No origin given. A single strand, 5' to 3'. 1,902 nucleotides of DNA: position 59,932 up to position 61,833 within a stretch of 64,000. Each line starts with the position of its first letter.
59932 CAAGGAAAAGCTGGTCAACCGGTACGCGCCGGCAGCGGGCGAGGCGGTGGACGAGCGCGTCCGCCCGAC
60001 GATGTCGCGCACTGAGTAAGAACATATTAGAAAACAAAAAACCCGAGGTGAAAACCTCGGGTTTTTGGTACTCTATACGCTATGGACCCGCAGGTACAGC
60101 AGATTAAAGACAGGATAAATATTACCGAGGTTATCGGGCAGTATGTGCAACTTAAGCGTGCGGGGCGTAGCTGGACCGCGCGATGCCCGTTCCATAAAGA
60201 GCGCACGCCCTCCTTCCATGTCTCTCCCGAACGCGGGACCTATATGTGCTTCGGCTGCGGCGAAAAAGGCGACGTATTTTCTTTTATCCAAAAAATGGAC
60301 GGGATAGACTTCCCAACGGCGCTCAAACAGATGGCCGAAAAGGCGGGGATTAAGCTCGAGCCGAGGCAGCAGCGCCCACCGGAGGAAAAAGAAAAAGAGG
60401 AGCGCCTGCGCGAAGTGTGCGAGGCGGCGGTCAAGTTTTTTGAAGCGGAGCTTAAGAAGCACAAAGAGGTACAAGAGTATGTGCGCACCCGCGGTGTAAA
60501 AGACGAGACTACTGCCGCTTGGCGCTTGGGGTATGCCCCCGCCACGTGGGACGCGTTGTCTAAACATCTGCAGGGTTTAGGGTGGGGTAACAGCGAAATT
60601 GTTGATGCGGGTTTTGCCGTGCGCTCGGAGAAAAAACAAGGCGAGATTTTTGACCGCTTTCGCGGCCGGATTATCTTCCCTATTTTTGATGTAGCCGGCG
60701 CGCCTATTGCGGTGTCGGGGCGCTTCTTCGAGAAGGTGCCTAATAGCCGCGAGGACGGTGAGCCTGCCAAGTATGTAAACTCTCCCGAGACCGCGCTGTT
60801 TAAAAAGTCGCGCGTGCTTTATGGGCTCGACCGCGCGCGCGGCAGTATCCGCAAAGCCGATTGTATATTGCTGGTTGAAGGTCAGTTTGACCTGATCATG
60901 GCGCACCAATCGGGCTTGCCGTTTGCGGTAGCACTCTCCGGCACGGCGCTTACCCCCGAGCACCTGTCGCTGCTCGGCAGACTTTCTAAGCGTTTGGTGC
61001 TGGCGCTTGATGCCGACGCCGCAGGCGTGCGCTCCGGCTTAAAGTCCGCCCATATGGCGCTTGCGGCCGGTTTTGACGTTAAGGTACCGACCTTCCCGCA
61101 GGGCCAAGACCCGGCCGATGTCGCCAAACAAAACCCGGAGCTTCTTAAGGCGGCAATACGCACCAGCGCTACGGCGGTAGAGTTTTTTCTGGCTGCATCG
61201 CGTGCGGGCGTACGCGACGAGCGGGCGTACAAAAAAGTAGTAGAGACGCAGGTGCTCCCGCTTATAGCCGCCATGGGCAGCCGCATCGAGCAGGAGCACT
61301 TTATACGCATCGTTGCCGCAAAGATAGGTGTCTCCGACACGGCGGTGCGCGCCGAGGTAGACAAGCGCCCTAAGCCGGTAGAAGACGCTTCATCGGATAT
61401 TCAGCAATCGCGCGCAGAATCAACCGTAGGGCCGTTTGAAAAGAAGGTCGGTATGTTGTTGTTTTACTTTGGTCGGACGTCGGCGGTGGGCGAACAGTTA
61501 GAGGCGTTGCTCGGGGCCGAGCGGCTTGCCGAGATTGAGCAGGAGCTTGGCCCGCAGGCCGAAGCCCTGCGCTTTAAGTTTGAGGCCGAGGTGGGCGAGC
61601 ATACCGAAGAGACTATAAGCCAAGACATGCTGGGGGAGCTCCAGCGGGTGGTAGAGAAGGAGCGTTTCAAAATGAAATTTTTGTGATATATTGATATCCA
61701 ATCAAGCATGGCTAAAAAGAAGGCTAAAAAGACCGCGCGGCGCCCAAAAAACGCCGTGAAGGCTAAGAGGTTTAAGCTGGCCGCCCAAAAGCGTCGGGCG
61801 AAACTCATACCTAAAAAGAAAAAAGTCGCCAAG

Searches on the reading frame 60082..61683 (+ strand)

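Call 51: search_protein_families(library=pfam, proteins=[window:60082-61683:+], max_evalue=0.001)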
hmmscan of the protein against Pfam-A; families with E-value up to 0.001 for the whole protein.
window:60082-61683:+ (534 aa): 7 families
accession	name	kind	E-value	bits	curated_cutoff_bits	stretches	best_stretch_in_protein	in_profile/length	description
PF01807.25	Zn_ribbon_DnaG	-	6.4e-36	122.5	24.9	1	4-94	5-95/98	CHC2 zinc finger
PF08275.17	DNAG_N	-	5.8e-34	117.4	26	1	119-252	1-127/128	DNA primase catalytic core, N-terminal domain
PF13155.12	Toprim_2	-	1.6e-14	54.5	22.1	1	264-347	2-87/88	Toprim-like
PF13662.12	Toprim_4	-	1.2e-11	45.1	25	1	261-334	2-82/85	Toprim domain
PF01751.28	Toprim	-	1.1e-06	29.1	23.1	1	262-323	2-77/96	Toprim domain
PF13362.12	Toprim_3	-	0.00016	22.5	27.2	1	262-350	2-91/95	Toprim domain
PF10410.14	DnaB_bind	-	0.00048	20.8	20.6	0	390-419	26-55/56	DnaB-helicase binding domain of primase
